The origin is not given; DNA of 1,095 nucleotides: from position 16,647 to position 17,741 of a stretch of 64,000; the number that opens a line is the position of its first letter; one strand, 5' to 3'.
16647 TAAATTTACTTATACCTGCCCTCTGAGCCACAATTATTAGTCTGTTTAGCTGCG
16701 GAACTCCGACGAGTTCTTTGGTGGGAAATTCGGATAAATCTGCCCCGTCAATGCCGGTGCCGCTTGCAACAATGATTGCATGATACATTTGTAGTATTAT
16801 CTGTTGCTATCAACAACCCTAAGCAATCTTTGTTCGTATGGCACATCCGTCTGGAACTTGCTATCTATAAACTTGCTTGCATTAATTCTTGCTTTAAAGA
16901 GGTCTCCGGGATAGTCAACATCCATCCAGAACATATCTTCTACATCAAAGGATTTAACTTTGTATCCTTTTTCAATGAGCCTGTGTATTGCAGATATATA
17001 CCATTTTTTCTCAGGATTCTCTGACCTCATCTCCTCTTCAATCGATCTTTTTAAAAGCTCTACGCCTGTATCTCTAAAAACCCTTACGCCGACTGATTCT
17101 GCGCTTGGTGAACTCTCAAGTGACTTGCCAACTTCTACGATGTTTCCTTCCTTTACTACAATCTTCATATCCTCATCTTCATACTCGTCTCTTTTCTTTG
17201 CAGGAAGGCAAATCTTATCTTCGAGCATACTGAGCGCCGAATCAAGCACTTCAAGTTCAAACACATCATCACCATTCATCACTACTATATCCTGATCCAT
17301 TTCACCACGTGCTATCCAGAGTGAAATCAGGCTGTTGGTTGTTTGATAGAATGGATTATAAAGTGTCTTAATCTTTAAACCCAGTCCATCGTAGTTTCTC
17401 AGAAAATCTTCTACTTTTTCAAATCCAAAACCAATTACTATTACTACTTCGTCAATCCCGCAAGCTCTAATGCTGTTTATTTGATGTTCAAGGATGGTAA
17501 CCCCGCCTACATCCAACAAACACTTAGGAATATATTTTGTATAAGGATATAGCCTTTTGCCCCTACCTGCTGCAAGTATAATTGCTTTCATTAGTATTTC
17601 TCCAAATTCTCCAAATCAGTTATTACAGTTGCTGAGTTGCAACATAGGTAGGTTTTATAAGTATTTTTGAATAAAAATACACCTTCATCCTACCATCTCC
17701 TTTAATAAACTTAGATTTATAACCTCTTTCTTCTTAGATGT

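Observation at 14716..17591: Tightly coupled 3-gene operon: cytidylyltransferase, NTase-like/CDP-alcohol phosphotransferase fusion, AspH/LpxO-like dioxygenase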

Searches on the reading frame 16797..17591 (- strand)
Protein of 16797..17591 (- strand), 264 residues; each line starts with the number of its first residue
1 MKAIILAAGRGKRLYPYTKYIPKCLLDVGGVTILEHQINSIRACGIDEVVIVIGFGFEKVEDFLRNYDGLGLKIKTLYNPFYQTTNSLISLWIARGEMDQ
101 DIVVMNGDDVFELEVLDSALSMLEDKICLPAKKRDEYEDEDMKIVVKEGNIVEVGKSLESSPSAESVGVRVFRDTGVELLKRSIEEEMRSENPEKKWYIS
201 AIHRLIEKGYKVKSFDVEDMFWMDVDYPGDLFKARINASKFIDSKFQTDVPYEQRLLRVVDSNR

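Call 3: search_protein_families(library=pfam, proteins=[window:16797-17591:-], max_evalue=0.1)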
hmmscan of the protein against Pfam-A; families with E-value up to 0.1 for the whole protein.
window:16797-17591:- (264 aa): 4 families
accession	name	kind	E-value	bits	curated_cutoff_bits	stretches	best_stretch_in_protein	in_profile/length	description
PF00483.29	NTP_transferase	-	1.9e-14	54.3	21.2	1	2-114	1-116/245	Nucleotidyl transferase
PF12804.13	NTP_transf_3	-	1.5e-12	48.4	27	1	3-131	1-122/160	MobA-like NTP transferase domain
PF01128.25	IspD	-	0.00012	22.3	27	1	2-54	2-52/221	2-C-methyl-D-erythritol 4-phosphate cytidylyltransferase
PF20202.4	DUF6564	-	0.00013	22.2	25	1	32-117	16-106/230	Domain of unknown function (DUF6564)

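Call 4: search_protein_families(library=ncbifam, proteins=[window:16797-17591:-], max_evalue=0.1)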
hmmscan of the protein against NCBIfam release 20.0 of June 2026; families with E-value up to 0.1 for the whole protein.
window:16797-17591:- (264 aa): 42 families (the best 25 are shown)
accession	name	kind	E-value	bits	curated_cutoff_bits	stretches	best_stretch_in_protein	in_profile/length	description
TIGR03992.1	Arch_glmU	subfamily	4.1e-30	104.9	292.1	1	1-250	1-239/393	bifunctional sugar-1-phosphate nucleotidylyltransferase/acetyltransferase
NF041135.1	IPPtranDIPPsyn_Thcocales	equivalog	6.2e-26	91.3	580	1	1-235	1-214/419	bifunctional L-myo-inositol-1-phosphate cytidylyltransferase/CDP-L-myo-inositol myo-inositolphosphotransferase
NF041313.1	UDPGP_AglF_Halo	equivalog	1.9e-20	73.3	400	1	1-234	1-230/234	UTP--glucose-1-phosphate uridylyltransferase AglF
TIGR01208.1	rmlA_long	equivalog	3.1e-17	62.5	320.25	1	2-236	1-232/353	glucose-1-phosphate thymidylyltransferase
NF045761.1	NAMPUrTaseMurU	equivalog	1.3e-16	61.1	250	1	1-75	1-75/226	N-acetylmuramate alpha-1-phosphate uridylyltransferase MurU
NF052502.1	man1P_GTase_Rv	exception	5.8e-15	55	440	1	2-233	2-225/352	mannose-1-phosphate guanylyltransferase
NF049965.1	GlMnHpPGnyltfHddC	equivalog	1.3e-13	51.1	300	1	1-190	1-177/221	D-glycero-D-manno-heptose 1-phosphate guanosyltransferase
NF041173.1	Sug_nt_acttase_Thmprot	equivalog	3.9e-13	49.1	600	1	1-239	1-228/405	bifunctional sugar-1-phosphate nucleotidylyltransferase/acetyltransferase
TIGR01173.1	glmU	equivalog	5.2e-11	42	366.85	1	1-219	1-216/452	bifunctional UDP-N-acetylglucosamine diphosphorylase/glucosamine-1-phosphate N-acetyltransferase GlmU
NF010934.1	PRK14354.1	equivalog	3.2e-10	39.1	450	1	3-67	2-63/447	bifunctional UDP-N-acetylglucosamine diphosphorylase/glucosamine-1-phosphate N-acetyltransferase GlmU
NF045665.1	NTPtran_DVU1551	equivalog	9.3e-10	38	315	1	1-84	1-74/359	DVU_1551 family NTP transferase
NF010933.0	PRK14353.1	equivalog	2.4e-09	36.3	505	1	2-213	7-217/453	bifunctional UDP-N-acetylglucosamine diphosphorylase/glucosamine-1-phosphate N-acetyltransferase GlmU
TIGR02623.1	G1P_cyt_trans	equivalog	4.7e-09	36.1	300.25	1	1-68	1-68/255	glucose-1-phosphate cytidylyltransferase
NF010932.0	PRK14352.1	equivalog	5.7e-09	35.1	611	1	3-219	9-227/488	bifunctional UDP-N-acetylglucosamine diphosphorylase/glucosamine-1-phosphate N-acetyltransferase GlmU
NF010940.0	PRK14360.1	equivalog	1.4e-08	33.8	602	1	4-108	5-103/452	bifunctional UDP-N-acetylglucosamine diphosphorylase/glucosamine-1-phosphate N-acetyltransferase GlmU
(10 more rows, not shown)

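Call 21: search_solved_structures(query=window:16797-17591:-, max_evalue=0.001, show_alignments=3)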
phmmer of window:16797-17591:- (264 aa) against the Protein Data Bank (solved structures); distinct sequences matched with E-value up to 0.001: 30.
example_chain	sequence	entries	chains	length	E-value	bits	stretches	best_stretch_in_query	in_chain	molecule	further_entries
4jd0_A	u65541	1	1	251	1.5e-14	57.1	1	2-232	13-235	Nucleotidyl transferase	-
1jyk_A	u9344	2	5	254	4.9e-13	52.2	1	1-166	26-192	CTP:phosphocholine Cytidylyltransferase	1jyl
8hhd_A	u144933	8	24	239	2.8e-11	46.4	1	1-108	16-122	Nucleotidyl transferase | N-acetylmuramate alpha-1-phosphate uridylyltransferase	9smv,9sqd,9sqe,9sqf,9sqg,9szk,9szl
8yre_D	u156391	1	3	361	9.2e-11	44.7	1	1-198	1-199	Mannose-1-phosphate guanylyltransferase 1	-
7x8j_A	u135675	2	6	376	1e-10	44.5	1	1-198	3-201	Mannose-1-phosphate guanylyltransferase 1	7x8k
4y7t_A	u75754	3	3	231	1.2e-10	44.3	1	1-80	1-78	Nucleotidyl transferase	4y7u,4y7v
6pd1_A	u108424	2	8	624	8.9e-10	41.5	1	2-122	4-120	Nucleotidyl transferase/aminotransferase, class V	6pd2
5z09_A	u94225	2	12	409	1.6e-09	40.6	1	1-232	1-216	Dual sugar-1-phosphate nucleotidylyltransferase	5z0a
2ggo_A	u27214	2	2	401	1.8e-08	37.2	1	1-232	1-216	401aa long hypothetical glucose-1-phosphate thymidylyltransferase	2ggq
7d72_K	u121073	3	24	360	3.7e-08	36.2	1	1-78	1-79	Mannose-1-phosphate guanyltransferase beta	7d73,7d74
3hl3_A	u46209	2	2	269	5.6e-08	35.6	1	1-112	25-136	Glucose-1-phosphate thymidylyltransferase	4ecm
2xme_A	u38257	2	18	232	1.3e-07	34.4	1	1-233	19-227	CTP-INOSITOL-1-PHOSPHATE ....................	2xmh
4mnd_A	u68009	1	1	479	6.3e-07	32.1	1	1-234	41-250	CTP L-myo-inositol-1-phosphate cytidylyltransferase/CDP-L-myo-inositol myo-inositolphospho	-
7whr_B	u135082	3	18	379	1e-06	31.5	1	1-244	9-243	Nucleotidyl transferase family protein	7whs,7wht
9dqf_A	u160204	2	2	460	1e-06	31.4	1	3-64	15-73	Bifunctional protein GlmU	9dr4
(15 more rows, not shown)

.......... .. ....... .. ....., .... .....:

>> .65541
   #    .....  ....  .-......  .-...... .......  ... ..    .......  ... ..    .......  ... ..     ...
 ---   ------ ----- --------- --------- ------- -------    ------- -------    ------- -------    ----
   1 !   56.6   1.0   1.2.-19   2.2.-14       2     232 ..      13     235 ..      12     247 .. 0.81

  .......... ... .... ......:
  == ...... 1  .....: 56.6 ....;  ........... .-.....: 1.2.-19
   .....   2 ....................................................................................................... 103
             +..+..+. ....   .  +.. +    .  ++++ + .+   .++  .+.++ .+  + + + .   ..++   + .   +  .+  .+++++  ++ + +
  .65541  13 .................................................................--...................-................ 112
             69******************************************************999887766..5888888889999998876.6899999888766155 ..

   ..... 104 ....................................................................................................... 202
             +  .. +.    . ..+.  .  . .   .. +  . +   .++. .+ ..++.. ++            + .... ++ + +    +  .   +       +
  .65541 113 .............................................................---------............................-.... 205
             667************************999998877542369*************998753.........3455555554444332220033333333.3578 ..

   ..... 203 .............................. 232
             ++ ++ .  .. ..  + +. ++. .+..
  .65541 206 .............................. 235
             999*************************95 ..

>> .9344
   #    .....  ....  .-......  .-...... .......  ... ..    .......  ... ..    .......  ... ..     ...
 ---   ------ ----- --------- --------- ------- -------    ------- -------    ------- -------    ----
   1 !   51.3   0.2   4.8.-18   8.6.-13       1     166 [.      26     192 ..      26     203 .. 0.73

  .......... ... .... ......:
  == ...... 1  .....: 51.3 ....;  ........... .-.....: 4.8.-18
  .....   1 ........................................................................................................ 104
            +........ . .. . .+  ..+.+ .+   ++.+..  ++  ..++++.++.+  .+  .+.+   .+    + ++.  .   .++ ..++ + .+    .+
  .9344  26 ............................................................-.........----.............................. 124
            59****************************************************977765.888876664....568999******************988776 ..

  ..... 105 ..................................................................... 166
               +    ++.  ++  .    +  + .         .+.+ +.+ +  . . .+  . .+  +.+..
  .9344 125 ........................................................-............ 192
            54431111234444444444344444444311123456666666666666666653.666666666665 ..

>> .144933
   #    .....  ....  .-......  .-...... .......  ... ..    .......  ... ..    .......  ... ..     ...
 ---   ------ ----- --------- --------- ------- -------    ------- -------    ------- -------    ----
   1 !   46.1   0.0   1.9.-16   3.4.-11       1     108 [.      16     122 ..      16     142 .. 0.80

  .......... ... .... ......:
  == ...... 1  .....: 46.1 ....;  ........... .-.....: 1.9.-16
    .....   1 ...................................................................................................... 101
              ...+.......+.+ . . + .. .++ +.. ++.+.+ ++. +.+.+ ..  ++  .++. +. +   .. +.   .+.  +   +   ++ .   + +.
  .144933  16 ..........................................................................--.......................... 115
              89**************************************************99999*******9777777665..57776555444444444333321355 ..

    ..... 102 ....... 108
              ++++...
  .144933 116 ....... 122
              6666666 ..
